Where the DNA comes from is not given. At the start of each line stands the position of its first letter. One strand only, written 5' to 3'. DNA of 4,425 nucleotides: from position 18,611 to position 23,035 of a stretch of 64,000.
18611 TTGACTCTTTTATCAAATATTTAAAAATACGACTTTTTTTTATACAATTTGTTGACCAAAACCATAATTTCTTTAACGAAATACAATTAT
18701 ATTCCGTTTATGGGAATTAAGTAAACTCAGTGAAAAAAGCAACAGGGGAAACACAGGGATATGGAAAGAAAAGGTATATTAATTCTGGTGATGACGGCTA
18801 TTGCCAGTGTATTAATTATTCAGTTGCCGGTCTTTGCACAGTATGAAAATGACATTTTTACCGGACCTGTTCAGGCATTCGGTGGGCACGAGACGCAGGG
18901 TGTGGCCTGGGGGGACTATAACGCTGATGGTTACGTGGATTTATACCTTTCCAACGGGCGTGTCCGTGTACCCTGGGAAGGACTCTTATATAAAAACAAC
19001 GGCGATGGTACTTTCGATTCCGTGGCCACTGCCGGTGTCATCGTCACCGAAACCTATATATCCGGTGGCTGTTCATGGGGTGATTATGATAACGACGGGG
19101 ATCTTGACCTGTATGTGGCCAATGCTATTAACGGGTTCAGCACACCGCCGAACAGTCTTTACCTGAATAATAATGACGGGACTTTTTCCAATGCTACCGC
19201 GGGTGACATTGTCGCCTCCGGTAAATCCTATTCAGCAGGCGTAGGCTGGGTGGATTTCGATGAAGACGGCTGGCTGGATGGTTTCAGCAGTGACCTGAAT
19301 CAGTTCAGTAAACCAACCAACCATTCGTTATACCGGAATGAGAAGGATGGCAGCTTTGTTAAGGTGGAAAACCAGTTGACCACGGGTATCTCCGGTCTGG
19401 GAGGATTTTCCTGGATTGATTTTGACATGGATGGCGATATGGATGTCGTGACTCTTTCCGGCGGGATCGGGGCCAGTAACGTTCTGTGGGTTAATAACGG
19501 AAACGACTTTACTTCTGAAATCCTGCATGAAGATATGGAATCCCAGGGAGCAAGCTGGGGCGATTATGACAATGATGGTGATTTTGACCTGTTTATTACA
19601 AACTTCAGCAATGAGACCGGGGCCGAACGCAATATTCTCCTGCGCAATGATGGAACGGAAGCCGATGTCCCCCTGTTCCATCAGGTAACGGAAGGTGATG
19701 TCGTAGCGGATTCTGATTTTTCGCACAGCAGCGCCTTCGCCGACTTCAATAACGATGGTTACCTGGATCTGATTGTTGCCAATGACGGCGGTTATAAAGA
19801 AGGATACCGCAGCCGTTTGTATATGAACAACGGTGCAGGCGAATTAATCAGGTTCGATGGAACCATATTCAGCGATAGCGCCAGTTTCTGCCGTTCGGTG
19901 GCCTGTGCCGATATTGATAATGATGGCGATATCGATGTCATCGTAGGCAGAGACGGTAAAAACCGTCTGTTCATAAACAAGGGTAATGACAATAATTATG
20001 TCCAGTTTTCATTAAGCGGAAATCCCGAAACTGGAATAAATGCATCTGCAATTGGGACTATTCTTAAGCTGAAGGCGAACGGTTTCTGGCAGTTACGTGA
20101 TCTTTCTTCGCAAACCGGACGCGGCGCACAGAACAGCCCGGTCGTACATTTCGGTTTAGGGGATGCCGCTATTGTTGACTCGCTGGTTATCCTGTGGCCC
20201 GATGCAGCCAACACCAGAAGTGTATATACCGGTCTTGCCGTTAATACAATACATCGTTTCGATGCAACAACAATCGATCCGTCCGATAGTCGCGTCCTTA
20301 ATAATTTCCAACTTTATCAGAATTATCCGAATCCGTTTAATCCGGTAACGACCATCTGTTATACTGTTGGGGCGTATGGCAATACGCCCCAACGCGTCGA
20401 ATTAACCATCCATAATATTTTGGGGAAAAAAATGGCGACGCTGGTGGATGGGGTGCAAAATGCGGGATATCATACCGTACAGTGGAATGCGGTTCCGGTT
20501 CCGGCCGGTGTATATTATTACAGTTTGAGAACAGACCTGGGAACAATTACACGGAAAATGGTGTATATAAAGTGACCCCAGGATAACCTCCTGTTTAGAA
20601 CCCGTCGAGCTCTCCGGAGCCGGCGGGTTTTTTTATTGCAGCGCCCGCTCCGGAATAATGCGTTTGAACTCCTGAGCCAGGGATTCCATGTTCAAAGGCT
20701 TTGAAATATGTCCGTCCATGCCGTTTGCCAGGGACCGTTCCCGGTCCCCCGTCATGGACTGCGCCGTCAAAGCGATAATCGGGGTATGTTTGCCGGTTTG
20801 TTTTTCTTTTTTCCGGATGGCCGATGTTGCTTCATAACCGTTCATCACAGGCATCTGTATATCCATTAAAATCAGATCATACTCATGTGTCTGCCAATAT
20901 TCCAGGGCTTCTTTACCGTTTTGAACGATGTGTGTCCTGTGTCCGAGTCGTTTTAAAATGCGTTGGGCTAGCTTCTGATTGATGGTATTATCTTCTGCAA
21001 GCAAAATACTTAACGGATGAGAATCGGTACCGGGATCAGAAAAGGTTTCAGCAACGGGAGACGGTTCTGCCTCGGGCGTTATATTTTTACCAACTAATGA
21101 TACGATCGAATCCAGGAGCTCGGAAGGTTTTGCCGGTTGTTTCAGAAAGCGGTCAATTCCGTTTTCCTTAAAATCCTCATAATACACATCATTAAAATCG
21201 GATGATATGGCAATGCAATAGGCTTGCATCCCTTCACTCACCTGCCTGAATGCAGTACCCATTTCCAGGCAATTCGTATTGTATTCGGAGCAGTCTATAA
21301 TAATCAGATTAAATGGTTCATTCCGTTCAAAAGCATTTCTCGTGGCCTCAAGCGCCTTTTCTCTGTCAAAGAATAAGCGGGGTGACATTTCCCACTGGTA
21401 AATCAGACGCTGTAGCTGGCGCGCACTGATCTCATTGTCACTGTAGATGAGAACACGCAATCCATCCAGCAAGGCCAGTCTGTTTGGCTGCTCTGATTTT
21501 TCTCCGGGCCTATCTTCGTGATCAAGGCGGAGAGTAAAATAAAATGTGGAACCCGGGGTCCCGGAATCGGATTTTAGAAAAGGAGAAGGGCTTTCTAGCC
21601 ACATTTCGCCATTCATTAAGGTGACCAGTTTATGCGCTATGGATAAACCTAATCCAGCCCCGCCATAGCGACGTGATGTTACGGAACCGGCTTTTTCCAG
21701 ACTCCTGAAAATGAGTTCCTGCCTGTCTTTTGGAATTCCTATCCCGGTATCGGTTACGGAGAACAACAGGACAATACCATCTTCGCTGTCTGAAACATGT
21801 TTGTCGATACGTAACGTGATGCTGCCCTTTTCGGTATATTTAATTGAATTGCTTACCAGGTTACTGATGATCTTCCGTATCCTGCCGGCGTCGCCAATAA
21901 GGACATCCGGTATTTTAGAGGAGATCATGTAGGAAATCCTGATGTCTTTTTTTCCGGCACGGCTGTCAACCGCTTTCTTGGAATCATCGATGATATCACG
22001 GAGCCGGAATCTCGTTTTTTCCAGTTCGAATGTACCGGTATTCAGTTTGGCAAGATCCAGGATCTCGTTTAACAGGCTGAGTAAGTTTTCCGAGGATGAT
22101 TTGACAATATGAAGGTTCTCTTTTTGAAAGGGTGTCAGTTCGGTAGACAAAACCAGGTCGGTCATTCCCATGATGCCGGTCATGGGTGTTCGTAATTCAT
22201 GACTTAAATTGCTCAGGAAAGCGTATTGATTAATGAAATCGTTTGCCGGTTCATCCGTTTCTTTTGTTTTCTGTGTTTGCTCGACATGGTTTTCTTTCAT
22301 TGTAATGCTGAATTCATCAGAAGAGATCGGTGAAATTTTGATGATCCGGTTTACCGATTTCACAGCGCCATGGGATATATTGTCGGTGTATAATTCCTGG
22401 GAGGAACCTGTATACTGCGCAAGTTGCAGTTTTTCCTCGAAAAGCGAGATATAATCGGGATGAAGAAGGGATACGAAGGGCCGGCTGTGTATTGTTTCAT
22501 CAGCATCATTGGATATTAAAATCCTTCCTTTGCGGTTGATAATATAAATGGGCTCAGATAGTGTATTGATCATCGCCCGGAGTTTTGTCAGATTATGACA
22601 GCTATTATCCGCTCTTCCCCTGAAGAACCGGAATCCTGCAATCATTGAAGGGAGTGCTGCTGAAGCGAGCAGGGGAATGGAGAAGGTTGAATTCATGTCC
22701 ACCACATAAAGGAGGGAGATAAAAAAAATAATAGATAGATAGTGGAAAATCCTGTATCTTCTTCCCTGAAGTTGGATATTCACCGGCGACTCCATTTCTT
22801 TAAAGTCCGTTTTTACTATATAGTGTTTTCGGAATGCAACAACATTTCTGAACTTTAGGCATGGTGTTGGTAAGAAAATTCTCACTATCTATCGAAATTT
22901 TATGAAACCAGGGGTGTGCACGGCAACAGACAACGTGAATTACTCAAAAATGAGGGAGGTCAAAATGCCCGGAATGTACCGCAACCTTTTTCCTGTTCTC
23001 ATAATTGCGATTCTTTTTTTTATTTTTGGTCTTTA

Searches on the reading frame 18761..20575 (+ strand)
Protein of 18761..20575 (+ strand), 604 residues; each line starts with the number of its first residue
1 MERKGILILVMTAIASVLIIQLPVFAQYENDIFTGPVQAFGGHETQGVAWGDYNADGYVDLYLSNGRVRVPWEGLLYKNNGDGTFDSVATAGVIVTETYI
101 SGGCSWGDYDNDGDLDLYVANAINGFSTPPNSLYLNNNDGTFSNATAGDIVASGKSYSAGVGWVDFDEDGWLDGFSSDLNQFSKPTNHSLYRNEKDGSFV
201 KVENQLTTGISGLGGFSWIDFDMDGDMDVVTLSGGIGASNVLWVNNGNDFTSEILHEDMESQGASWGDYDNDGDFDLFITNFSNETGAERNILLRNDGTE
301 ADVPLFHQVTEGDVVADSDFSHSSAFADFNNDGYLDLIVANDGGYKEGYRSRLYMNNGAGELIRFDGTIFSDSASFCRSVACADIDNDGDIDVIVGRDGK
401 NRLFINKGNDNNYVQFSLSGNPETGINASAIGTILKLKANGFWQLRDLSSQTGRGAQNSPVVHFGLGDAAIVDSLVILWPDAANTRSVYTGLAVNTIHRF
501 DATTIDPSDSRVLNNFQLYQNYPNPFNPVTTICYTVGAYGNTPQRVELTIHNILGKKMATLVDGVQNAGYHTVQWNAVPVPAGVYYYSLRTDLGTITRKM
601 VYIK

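Call 69: search_protein_families(library=pfam, proteins=[window:18761-20575:+], max_evalue=0.00001)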
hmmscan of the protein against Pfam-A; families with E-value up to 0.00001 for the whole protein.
window:18761-20575:+ (604 aa): 3 families
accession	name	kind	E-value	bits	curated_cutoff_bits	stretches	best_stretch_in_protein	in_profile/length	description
PF13517.12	FG-GAP_3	-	3.7e-42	143.2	26.9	4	328-395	1-61/61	FG-GAP-like repeat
PF01839.29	FG-GAP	-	7.4e-16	58.1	22.1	1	322-348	3-29/37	FG-GAP repeat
PF07593.17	UnbV_ASPIC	-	3.1e-13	49.8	23.4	1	430-497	1-66/68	ASPIC and UnbV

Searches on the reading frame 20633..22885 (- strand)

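Call 69: search_protein_families(library=pfam, proteins=[window:20633-22885:-], max_evalue=0.00001)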
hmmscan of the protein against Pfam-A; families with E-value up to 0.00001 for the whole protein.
window:20633-22885:- (750 aa): 3 families
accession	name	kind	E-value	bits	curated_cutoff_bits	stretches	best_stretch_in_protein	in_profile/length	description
PF00072.30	Response_reg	-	4.8e-34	117.3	30.2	1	627-739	1-109/111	Response regulator receiver domain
PF02518.31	HATPase_c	-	1.2e-24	87.3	26.4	1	331-455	1-110/111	Histidine kinase-, DNA gyrase B-, and HSP90-like ATPase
PF00512.31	HisKA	-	1.5e-17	63.8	26.9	1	222-284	4-66/66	His Kinase A (phospho-acceptor) domain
